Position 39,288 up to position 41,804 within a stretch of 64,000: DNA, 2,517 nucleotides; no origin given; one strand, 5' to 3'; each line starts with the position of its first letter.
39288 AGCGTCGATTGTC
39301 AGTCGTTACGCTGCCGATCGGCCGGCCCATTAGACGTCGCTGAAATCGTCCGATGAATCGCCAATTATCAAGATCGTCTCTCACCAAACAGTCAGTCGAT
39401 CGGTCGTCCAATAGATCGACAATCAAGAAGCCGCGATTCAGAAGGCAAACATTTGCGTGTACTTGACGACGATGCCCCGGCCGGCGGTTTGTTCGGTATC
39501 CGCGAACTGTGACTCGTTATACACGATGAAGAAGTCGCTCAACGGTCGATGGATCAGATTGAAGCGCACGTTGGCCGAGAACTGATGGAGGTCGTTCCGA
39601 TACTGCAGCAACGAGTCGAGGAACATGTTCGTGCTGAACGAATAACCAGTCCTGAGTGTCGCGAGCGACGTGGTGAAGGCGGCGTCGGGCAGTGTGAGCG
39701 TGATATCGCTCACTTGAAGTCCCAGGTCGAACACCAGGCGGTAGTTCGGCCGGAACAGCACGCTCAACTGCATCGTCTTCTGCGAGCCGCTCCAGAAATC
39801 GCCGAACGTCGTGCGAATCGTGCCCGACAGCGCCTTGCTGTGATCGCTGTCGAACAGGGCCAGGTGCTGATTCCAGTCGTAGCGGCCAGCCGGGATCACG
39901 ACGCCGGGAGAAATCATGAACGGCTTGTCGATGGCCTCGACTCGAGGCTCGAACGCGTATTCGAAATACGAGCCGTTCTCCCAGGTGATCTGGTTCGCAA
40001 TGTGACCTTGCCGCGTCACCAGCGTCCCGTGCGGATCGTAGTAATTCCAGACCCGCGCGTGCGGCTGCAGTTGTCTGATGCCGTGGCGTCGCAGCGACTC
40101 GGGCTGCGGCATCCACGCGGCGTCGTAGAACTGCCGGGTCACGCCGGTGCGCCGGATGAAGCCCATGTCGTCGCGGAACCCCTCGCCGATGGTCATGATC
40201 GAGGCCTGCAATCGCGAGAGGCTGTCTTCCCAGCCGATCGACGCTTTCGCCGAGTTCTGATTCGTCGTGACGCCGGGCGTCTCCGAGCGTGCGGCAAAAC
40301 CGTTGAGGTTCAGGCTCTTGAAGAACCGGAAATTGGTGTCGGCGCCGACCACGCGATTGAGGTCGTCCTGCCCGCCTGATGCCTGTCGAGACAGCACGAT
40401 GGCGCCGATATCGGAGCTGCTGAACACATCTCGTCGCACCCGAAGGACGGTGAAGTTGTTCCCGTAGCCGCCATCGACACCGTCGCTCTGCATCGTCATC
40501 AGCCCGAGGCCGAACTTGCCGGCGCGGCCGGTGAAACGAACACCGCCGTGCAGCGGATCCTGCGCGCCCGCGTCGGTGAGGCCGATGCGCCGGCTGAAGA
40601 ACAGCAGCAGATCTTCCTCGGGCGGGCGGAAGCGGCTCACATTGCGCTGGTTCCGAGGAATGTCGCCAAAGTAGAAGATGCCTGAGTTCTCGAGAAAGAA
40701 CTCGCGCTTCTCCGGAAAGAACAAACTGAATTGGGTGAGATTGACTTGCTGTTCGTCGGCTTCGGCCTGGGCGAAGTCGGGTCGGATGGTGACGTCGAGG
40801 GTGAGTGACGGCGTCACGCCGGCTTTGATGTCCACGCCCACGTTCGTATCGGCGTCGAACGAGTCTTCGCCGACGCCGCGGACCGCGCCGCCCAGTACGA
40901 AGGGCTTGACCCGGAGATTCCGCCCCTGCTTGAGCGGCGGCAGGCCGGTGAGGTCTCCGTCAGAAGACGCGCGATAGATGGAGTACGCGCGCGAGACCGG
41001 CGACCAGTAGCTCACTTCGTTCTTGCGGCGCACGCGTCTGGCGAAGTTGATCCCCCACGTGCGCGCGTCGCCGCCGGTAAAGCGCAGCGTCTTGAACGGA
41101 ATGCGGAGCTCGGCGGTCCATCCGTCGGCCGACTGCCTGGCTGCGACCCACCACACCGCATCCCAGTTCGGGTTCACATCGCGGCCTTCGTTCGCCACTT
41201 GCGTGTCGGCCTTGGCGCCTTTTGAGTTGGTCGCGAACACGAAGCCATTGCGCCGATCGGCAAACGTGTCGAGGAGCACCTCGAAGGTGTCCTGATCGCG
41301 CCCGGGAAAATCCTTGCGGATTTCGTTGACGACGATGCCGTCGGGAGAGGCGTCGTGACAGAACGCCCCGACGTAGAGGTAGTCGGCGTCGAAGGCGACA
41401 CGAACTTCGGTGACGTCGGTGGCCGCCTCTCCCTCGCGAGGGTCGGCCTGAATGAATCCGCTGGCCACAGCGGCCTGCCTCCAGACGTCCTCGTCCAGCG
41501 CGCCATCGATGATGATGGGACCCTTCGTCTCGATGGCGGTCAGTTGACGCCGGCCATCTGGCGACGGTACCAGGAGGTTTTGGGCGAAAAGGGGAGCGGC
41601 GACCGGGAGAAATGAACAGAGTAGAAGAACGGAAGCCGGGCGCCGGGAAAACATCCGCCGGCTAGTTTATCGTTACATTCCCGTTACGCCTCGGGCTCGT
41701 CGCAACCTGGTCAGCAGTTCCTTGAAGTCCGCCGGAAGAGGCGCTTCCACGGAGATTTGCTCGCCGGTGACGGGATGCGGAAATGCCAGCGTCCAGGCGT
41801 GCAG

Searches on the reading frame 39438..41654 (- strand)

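Call 81: search_protein_families(library=pfam, proteins=[window:39438-41654:-], max_evalue=0.001)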
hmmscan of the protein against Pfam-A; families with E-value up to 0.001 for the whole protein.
window:39438-41654:- (738 aa): 2 families
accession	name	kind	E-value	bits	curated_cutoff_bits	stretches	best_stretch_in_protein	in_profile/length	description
PF19313.5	DUF5916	-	1.4e-17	64.2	22.6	1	248-332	6-88/572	Domain of unknown function (DUF5916)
PF06452.16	CBM9_1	-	3.9e-08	33.8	23.4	1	49-204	1-146/185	Carbohydrate family 9 binding domain-like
